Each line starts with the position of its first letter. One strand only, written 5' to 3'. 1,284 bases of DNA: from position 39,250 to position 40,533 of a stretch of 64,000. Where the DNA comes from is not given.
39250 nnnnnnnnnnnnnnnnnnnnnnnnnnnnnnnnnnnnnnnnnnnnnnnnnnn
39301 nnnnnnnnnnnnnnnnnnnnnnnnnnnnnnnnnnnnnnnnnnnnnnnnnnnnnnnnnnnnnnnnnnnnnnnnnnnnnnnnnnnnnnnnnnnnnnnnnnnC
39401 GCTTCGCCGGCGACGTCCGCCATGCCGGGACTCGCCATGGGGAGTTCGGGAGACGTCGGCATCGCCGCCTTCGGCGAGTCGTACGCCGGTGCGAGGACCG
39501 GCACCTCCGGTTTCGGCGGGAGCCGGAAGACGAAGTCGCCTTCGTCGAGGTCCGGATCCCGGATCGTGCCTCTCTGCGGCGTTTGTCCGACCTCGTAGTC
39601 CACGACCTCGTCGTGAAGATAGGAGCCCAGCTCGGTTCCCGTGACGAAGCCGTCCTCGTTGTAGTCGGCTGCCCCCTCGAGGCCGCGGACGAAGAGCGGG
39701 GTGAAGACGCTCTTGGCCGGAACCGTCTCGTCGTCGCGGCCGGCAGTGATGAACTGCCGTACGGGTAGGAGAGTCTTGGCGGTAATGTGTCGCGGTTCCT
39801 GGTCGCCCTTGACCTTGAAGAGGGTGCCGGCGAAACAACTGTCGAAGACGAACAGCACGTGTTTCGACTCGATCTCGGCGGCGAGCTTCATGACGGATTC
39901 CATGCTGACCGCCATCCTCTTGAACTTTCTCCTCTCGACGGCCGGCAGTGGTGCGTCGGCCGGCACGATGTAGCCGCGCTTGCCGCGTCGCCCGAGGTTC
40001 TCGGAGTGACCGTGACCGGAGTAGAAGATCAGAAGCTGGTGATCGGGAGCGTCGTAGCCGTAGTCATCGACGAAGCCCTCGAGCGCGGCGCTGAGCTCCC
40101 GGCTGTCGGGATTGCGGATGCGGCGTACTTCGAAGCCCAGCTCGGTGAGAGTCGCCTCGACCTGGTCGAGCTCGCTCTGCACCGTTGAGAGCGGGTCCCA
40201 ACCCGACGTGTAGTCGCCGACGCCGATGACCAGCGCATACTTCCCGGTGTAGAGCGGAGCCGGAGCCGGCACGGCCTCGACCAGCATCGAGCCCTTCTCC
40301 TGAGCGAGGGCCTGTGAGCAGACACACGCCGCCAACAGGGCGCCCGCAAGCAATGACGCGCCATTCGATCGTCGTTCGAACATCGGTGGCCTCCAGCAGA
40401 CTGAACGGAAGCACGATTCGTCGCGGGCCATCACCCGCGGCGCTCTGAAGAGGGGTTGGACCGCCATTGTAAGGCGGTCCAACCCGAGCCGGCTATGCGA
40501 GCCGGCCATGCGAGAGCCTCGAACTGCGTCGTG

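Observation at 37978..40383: Secreted caspase-like peptidase fused to a dozen Cys-containing Sel1 repeats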

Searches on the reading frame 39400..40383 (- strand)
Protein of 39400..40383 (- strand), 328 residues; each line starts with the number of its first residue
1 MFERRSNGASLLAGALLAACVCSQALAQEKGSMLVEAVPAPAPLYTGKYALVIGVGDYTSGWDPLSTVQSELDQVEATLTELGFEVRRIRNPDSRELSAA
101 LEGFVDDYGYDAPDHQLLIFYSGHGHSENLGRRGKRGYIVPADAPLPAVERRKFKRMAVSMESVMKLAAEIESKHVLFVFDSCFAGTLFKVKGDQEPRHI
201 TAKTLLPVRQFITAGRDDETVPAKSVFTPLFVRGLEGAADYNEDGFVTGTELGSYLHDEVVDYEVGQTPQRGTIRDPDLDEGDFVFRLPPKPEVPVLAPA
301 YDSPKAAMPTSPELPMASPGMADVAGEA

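Call 6: search_solved_structures(query=window:39400-40383:-, max_evalue=1, show_alignments=3)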
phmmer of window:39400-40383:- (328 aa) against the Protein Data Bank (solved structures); distinct sequences matched with E-value up to 1: 2.
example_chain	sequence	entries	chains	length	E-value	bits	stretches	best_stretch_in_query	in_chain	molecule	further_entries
3df6_A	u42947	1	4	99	0.44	12.9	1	74-117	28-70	ORF99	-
3djw_A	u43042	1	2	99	0.45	12.9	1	74-117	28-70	ORF99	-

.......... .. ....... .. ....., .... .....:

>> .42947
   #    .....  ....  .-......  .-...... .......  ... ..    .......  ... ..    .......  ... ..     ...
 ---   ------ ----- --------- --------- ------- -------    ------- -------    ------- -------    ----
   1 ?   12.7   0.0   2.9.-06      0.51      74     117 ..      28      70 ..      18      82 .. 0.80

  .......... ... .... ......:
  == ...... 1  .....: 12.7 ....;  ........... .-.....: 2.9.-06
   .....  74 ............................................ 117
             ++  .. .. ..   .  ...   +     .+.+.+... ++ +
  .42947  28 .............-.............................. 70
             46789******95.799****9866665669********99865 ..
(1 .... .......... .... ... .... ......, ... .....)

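Call 8: find_homologous_proteins(query=window:39400-40383:-, max_evalue=0.001)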
Query window:39400-40383:- (328 aa): 752 proteins with E <= 0.001 among 7931 candidates; the best 120 are listed.
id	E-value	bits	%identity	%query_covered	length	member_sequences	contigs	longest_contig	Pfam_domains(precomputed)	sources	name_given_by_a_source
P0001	3.5e-88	314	58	76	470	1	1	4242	PF00656.28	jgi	jgi:hypothetical protein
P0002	3.5e-88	314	52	85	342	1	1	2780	PF00656.28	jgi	-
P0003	5.2e-88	313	53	84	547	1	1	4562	PF00656.28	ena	-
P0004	3.2e-86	308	53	80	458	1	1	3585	PF00656.28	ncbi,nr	ncbi:MAG: caspase family protein [SAR324 cluster bacterium]|nr:caspase family protein [SAR324 cluste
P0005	1.3e-85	305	54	77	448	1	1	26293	PF00656.28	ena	-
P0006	3.1e-85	304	51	86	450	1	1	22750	PF00656.28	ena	-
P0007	4.5e-85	304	48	93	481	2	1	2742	PF00656.28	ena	-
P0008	1.4e-84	302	53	77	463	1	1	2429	PF00656.28,PF05887.17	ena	-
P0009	4.0e-83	297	48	95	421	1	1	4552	PF00656.28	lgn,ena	-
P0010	5.6e-83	297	49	89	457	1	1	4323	PF00656.28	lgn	-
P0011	9.4e-83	296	55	75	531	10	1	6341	PF00656.28,PF07603.18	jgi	-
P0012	1.3e-82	296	53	82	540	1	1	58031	PF00656.28,PF08308.18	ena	-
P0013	1.5e-82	295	49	84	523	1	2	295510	PF00656.28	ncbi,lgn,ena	-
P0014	2.3e-82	295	49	90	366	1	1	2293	PF00656.28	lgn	-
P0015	4.3e-82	294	52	85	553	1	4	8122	PF00656.28,PF08238.19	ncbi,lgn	-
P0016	5.6e-82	294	52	81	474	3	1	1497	PF00656.28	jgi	-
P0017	8.5e-82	293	54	75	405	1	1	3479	PF00656.28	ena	-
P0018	1.2e-81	292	55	75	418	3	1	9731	PF00656.28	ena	-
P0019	2.0e-81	292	54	77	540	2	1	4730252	PF03366.23,PF00656.28,PF20305.5,PF08308.18,PF13620.13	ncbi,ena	-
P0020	2.2e-81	292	55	74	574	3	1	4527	PF00656.28,PF07603.18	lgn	-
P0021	4.0e-81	291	57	75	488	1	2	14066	PF00656.28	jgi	jgi:Caspase domain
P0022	4.7e-81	291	51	85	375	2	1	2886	PF00656.28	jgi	jgi:hypothetical protein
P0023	8.2e-81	290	56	75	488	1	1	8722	PF13649.13,PF00656.28,PF08241.19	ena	-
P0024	9.9e-81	289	49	88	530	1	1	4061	PF00656.28,PF07603.18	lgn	-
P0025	1.0e-80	289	52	77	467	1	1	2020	PF00656.28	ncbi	-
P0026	3.0e-80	288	54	74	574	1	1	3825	PF00656.28,PF07603.18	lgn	-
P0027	5.1e-80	287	56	77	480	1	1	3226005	PF00754.32,PF00656.28,PF22633.4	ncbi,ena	-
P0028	5.4e-80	287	51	84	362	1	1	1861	PF00656.28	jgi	-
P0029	5.6e-80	287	50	87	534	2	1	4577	PF00656.28,PF07603.18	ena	-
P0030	6.4e-80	287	55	76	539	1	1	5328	PF03366.23,PF00656.28,PF20305.5,PF08308.18,PF13620.13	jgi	jgi:hypothetical protein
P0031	6.7e-80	287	50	80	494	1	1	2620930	PF00656.28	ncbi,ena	-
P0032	1.3e-79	286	54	75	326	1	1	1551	PF00656.28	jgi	jgi:uncharacterized caspase-like protein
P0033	1.6e-79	286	54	76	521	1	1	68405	PF00656.28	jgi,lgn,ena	-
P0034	2.6e-79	285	54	74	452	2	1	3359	PF10531.16,PF00656.28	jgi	-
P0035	6.9e-79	283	47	94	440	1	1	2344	PF00656.28,PF13899.13,PF13098.14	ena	-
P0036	9.8e-79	283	53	75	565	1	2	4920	PF00656.28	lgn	-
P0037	1.7e-78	282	53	76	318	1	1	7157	PF00656.28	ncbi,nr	ncbi:caspase family protein, partial [bacterium]|nr:caspase family protein [bacterium]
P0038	1.8e-78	282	50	85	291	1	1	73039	PF00656.28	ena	-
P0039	2.0e-78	282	48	88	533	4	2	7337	PF00656.28,PF07603.18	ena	-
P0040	4.2e-78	281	54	75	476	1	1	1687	PF00656.28,PF07603.18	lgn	-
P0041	4.4e-78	281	50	85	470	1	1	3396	PF00656.28,PF07603.18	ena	-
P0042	5.1e-78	281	49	85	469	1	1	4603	PF00656.28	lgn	-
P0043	6.2e-78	280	54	75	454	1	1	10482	PF00656.28,PF14522.12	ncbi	-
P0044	6.9e-78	280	51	78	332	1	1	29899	PF00656.28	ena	-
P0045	1.0e-77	280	47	91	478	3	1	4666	PF00656.28,PF07603.18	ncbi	-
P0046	1.1e-77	280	49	85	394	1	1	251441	PF00656.28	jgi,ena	-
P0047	1.8e-77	279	45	95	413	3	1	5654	PF00656.28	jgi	jgi:hypothetical protein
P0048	2.0e-77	279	52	74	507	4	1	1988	PF00656.28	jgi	-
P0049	2.1e-77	279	54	74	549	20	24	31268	PF03366.23,PF00656.28,PF20305.5,PF08308.18,PF13620.13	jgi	-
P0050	3.3e-77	278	51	79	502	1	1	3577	PF00656.28,PF07603.18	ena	-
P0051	5.6e-77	277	49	85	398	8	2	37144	PF03366.23,PF00656.28,PF20305.5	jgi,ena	-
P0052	6.0e-77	277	49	84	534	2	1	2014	PF00656.28,PF03781.23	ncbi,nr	ncbi:MAG: SUMF1/EgtB/PvdO family nonheme iron enzyme, partial [Pseudomonadota bacterium]|nr:SUMF1/Eg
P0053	6.8e-77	277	45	97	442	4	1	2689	PF00656.28,PF13899.13,PF13098.14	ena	-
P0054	7.5e-77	277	47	89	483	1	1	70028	PF00656.28,PF07603.18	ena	-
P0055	8.1e-77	277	48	86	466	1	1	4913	PF00656.28,PF00515.35,PF07719.24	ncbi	-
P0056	8.2e-77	277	52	74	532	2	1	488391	PF03366.23,PF00656.28,PF20305.5,PF08308.18,PF13620.13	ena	-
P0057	9.7e-77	276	51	78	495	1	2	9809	PF00656.28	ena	-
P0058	1.0e-76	276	49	84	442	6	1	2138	PF00656.28,PF13899.13,PF13098.14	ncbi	-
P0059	1.0e-76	276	48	85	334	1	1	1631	PF00656.28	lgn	-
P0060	1.1e-76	276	48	85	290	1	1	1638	PF00656.28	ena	-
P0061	1.1e-76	276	51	85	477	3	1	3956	PF00656.28,PF07603.18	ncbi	ncbi:MAG: caspase family protein [Desulfobacteraceae bacterium]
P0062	1.2e-76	276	54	74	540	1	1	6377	PF03366.23,PF00656.28,PF20305.5,PF08308.18,PF13620.13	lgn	-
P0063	1.4e-76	276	53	78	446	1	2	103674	PF00656.28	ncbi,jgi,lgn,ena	-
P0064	1.4e-76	276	45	93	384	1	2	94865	PF00656.28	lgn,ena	-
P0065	1.4e-76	276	52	75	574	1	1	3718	PF00656.28,PF03781.23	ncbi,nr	ncbi:MAG: SUMF1/EgtB/PvdO family nonheme iron enzyme, partial [Verrucomicrobia bacterium]|nr:SUMF1/E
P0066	2.0e-76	275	54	74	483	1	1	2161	PF00656.28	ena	-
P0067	2.3e-76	275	48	84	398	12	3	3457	PF03366.23,PF00656.28,PF20305.5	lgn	-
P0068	2.3e-76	275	48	87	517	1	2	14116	PF00656.28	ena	-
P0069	2.3e-76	275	50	79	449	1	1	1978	PF00656.28,PF07603.18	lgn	-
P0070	3.0e-76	275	49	86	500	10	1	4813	PF00656.28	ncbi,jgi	ncbi:MAG: caspase family protein [Desulfobacterales bacterium]|jgi:hypothetical protein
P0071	3.0e-76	275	49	84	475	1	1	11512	PF00656.28,PF07603.18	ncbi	-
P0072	3.4e-76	275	47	91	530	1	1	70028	PF00656.28,PF07603.18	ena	-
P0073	3.8e-76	274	47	87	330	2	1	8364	PF00656.28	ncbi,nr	ncbi:MAG: caspase family protein, partial [Deltaproteobacteria bacterium]|nr:caspase family protein 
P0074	4.4e-76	274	50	83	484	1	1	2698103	PF00656.28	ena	-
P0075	4.8e-76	274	50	78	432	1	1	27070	PF00656.28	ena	-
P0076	5.6e-76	274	46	89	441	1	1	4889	PF00656.28,PF13899.13,PF13098.14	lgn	-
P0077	6.5e-76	274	52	75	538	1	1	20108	PF00656.28,PF08308.18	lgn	-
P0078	6.9e-76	274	53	77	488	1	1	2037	PF00656.28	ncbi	-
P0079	9.2e-76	273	49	85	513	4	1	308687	PF00656.28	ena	-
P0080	1.0e-75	273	51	76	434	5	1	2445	PF00656.28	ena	-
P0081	1.0e-75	273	48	84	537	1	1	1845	PF00656.28,PF03781.23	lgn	-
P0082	1.1e-75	273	49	84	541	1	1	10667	PF00656.28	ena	-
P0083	1.4e-75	273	53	74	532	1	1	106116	PF03366.23,PF00656.28,PF20305.5,PF08308.18,PF13620.13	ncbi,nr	ncbi:MAG: PEGA domain-containing protein [Deltaproteobacteria bacterium]|nr:PEGA domain-containing p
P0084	1.4e-75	273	48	85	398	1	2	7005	PF03366.23,PF00656.28,PF20305.5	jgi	jgi:prokaryotic YEATS domain/Caspase domain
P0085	1.5e-75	272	50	81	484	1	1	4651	PF00656.28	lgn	-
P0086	1.6e-75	272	48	87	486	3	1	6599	PF00656.28,PF07719.24,PF13174.13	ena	-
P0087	1.8e-75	272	52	75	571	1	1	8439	PF00656.28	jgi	jgi:hypothetical protein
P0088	2.7e-75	272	51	82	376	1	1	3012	PF00656.28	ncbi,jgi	jgi:hypothetical protein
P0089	2.8e-75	272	53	76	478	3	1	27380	PF00656.28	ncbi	-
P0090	6.2e-75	270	50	77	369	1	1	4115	PF00656.28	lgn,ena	-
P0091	6.8e-75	270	52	76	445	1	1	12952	PF00656.28,PF07603.18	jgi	jgi:uncharacterized protein DUF1566/caspase domain-containing protein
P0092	7.0e-75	270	47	87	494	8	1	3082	PF00656.28,PF13599.14,PF00805.29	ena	-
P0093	8.3e-75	270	52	74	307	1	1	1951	PF00656.28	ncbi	-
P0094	8.4e-75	270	45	93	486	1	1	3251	PF00656.28,PF07603.18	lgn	-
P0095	9.1e-75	270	47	85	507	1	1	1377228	PF00656.28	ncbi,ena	-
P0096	1.0e-74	270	50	75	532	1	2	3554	PF04069.18,PF00656.28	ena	-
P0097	1.1e-74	270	50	84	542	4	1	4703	PF00656.28,PF03781.23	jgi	jgi:hypothetical protein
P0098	1.8e-74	269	47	87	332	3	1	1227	PF00656.28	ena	-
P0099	2.0e-74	269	48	84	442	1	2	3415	PF00656.28,PF13899.13,PF13098.14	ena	-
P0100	2.1e-74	269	50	81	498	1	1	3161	PF00656.28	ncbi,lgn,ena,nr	ncbi:caspase family protein [candidate division WOR-3 bacterium]|nr:caspase family protein [candidat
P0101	2.4e-74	268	51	76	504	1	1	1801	PF00656.28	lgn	-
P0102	4.2e-74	268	47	86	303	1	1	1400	PF00656.28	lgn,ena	-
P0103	6.9e-74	267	45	91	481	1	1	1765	PF00656.28,PF03781.23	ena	-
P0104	7.2e-74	267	48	85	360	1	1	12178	PF00656.28,PF08308.18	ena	-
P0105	1.1e-73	266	49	84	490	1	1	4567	PF00656.28,PF05419.18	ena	-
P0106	1.1e-73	266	46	95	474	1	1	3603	PF00656.28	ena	-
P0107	1.3e-73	266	52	77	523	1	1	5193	PF00656.28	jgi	jgi:Caspase domain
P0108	1.9e-73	266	53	75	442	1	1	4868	PF00656.28,PF07603.18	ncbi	-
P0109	2.1e-73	265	47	84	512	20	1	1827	PF00656.28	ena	-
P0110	3.0e-73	265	51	75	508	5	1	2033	PF13525.13,PF00656.28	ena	-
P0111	3.8e-73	265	50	75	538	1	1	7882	PF00656.28,PF08238.19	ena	-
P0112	4.4e-73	264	48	83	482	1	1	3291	PF00656.28,PF05419.18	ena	-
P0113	5.5e-73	264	49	87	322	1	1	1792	PF00656.28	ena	-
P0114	5.6e-73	264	48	85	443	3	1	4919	PF00656.28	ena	-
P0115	6.6e-73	264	51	75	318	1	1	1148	PF00656.28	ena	-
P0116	7.6e-73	264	51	74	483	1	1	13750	PF00656.28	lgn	-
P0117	1.1e-72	263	51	80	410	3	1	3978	PF00656.28,PF08308.18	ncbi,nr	ncbi:MAG: PEGA domain-containing protein, partial [Deltaproteobacteria bacterium]|nr:PEGA domain-con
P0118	1.4e-72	263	52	74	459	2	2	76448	PF13145.13,PF00639.28,PF00656.28,PF13616.13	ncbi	-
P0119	1.9e-72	262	46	85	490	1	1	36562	PF00656.28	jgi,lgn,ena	-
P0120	3.1e-72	262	47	84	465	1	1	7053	PF00656.28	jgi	jgi:hypothetical protein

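Call 24: predict_structure(alignment_id=A1)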
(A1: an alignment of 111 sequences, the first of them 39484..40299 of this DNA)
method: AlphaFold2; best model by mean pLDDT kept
length: 272 residues; sequences in the alignment: 111
mean_pLDDT: 90.7   pTM: 0.88
mean pLDDT of the five models: 90.7, 90.1, 90.1, 89.6, 89.1
residues with pLDDT >= 90: 213; 70-90: 32; 50-70: 24; < 50: 3
segments of 3 or more residues with pLDDT < 50: none
pLDDT, mean of each block of 10 residues (from residue 1): 53 81 98 96 97 98 98 98 96 96 93 98 98 96 97 74 56 87 92 87 98 95 97 94 94 96 87 78
secondary structure, 60 per line:
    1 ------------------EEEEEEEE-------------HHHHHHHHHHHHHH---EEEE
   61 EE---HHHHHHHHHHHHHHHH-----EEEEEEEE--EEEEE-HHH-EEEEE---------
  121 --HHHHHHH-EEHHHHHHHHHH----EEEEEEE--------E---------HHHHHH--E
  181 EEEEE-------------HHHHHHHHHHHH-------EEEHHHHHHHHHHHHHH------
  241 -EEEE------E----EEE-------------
elements in order: E19-26 H40-53 E57-62 H66-81 E87-94 E97-101 E107-111 H123-129 H133-142 E147-153 H172-177 E180-185 H199-210 E218-220 H221-234 E242-245 E257-259

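Call 28: fold_search(model_id=the predicted structure, library=pdb)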
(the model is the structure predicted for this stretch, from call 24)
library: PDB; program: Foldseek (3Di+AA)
matches with E <= 10: 1492; with E <= 0.001: 320
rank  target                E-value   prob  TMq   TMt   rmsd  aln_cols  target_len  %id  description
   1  3v4o_A                6.7e-13  1.00  0.58  0.67   7.0       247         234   20  Human MALT1 (caspase domain) in complex with an irreversible peptidic inhibitor (released 2012-03-14)
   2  4i1p_C                7.1e-13  1.00  0.61  0.45   8.9       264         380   18  Human MALT1 (caspase-IG3) in complex with activity based-probe (released 2014-07-09)
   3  8v4x_C                9.6e-13  1.00  0.62  0.48   7.1       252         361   19  Structure of MALT1 in complex with an allosteric inhibitor (released 2024-05-01)
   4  7pav_B                1.0e-12  1.00  0.61  0.46   8.0       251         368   18  MALT1 in complex with compound 1 (released 2021-11-17)
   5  8v4x_B                1.1e-12  1.00  0.61  0.47   7.4       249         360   18  Structure of MALT1 in complex with an allosteric inhibitor (released 2024-05-01)
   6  7pav_A                1.4e-12  1.00  0.58  0.45   8.3       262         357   19  MALT1 in complex with compound 1 (released 2021-11-17)
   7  8v4x_D                2.0e-12  1.00  0.60  0.45   7.3       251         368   20  Structure of MALT1 in complex with an allosteric inhibitor (released 2024-05-01)
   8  7paw_B                2.0e-12  1.00  0.60  0.46   8.1       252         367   18  MALT1 in complex with compound 1 (released 2021-11-17)
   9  3uo8_B                2.2e-12  1.00  0.61  0.46   6.9       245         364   18  Crystal structure of the MALT1 paracaspase (P1 form) (released 2011-12-21)
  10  8v4x_E                2.8e-12  1.00  0.61  0.46   7.2       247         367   19  Structure of MALT1 in complex with an allosteric inhibitor (released 2024-05-01)
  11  7paw_A                3.6e-12  1.00  0.58  0.47   8.6       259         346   19  MALT1 in complex with compound 1 (released 2021-11-17)
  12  8v4x_F                4.9e-12  1.00  0.61  0.47   7.4       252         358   19  Structure of MALT1 in complex with an allosteric inhibitor (released 2024-05-01)
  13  3uo8_C                5.2e-12  1.00  0.60  0.46   6.9       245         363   18  Crystal structure of the MALT1 paracaspase (P1 form) (released 2011-12-21)
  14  4i1p_A                5.5e-12  1.00  0.59  0.43   7.7       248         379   18  Human MALT1 (caspase-IG3) in complex with activity based-probe (released 2014-07-09)
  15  8v4x_A                8.3e-12  1.00  0.62  0.47   7.5       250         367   18  Structure of MALT1 in complex with an allosteric inhibitor (released 2024-05-01)
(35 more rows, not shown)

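Call 29: find_encoding_contigs(protein=P0015, flank=8000, max_places=3)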
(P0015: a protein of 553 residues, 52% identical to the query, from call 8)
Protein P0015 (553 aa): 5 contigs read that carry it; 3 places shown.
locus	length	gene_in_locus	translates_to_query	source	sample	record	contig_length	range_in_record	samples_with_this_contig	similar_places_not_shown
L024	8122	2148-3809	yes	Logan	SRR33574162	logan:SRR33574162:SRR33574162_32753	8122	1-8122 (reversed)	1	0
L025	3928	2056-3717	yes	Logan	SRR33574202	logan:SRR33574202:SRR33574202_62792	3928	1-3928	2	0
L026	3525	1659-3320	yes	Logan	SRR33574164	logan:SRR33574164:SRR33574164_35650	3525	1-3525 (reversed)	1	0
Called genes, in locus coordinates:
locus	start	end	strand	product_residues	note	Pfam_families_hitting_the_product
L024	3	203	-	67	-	?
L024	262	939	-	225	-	PF03483:B3_4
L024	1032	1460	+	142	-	-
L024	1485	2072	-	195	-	PF00583:Acetyltransf_1, PF13508:Acetyltransf_7, PF13673:Acetyltransf_10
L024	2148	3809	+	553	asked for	PF00656:Peptidase_C14, PF08238:Sel1 (faint)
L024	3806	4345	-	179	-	PF17874:TPR_MalT, PF13176:TPR_7 (faint), PF13374:TPR_10 (faint), PF00515:TPR_1 (faint), PF07719:TPR_2 (faint), PF13414:TPR_11 (faint), PF13424:TPR_12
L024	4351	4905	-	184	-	PF08002:DUF1697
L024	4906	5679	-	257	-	-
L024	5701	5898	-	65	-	-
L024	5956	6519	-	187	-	-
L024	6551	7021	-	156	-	PF03073:TspO_MBR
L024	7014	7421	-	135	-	-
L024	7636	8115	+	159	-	PF13442:Cytochrome_CBB3 (weak)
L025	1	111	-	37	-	?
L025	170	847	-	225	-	PF03483:B3_4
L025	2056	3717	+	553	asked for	PF00656:Peptidase_C14, PF08238:Sel1 (faint)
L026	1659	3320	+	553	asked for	PF00656:Peptidase_C14, PF08238:Sel1 (faint)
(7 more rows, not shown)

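Call 31: search_solved_structures(query=A1, max_evalue=0.01, show_alignments=4)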
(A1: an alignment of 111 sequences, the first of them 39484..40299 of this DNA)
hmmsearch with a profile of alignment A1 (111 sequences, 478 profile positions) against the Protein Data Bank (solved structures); distinct sequences matched with E-value up to 0.01: 10.
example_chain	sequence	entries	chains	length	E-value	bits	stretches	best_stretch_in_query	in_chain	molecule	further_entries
3v4o_A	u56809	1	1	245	5.7e-14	55.1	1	52-161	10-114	Mucosa-associated lymphoid tissue lymphoma translocation protein 1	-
6f7i_A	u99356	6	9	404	1.6e-13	53.6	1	52-161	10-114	Mucosa-associated lymphoid tissue lymphoma translocation protein 1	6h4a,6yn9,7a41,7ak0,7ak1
38go_A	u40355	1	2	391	2.9e-13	52.7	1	59-161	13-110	Mucosa-associated lymphoid tissue lymphoma translocation protein 1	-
3v55_A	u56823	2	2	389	3e-13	52.7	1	59-161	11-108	Mucosa-associated lymphoid tissue lymphoma translocation protein 1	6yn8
8v4x_A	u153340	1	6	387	3e-13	52.7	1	59-161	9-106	Mucosa-associated lymphoid tissue lymphoma translocation protein 1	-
9mkc_A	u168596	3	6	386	3.3e-13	52.6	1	59-161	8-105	Mucosa-associated lymphoid tissue lymphoma translocation protein 1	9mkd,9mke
7pav_A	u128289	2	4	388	4.2e-13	52.2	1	60-161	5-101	Mucosa-associated lymphoid tissue lymphoma translocation protein 1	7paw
4i1p_A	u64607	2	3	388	4.2e-13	52.2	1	60-161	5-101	Mucosa-associated lymphoid tissue lymphoma translocation protein 1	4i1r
3uo8_B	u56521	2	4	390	4.3e-13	52.2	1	60-161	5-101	Mucosa-associated lymphoid tissue lymphoma translocation protein 1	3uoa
3v4l_A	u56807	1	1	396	6e-12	48.4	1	57-161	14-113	Mucosa-associated lymphoid tissue lymphoma translocation protein 1 homolog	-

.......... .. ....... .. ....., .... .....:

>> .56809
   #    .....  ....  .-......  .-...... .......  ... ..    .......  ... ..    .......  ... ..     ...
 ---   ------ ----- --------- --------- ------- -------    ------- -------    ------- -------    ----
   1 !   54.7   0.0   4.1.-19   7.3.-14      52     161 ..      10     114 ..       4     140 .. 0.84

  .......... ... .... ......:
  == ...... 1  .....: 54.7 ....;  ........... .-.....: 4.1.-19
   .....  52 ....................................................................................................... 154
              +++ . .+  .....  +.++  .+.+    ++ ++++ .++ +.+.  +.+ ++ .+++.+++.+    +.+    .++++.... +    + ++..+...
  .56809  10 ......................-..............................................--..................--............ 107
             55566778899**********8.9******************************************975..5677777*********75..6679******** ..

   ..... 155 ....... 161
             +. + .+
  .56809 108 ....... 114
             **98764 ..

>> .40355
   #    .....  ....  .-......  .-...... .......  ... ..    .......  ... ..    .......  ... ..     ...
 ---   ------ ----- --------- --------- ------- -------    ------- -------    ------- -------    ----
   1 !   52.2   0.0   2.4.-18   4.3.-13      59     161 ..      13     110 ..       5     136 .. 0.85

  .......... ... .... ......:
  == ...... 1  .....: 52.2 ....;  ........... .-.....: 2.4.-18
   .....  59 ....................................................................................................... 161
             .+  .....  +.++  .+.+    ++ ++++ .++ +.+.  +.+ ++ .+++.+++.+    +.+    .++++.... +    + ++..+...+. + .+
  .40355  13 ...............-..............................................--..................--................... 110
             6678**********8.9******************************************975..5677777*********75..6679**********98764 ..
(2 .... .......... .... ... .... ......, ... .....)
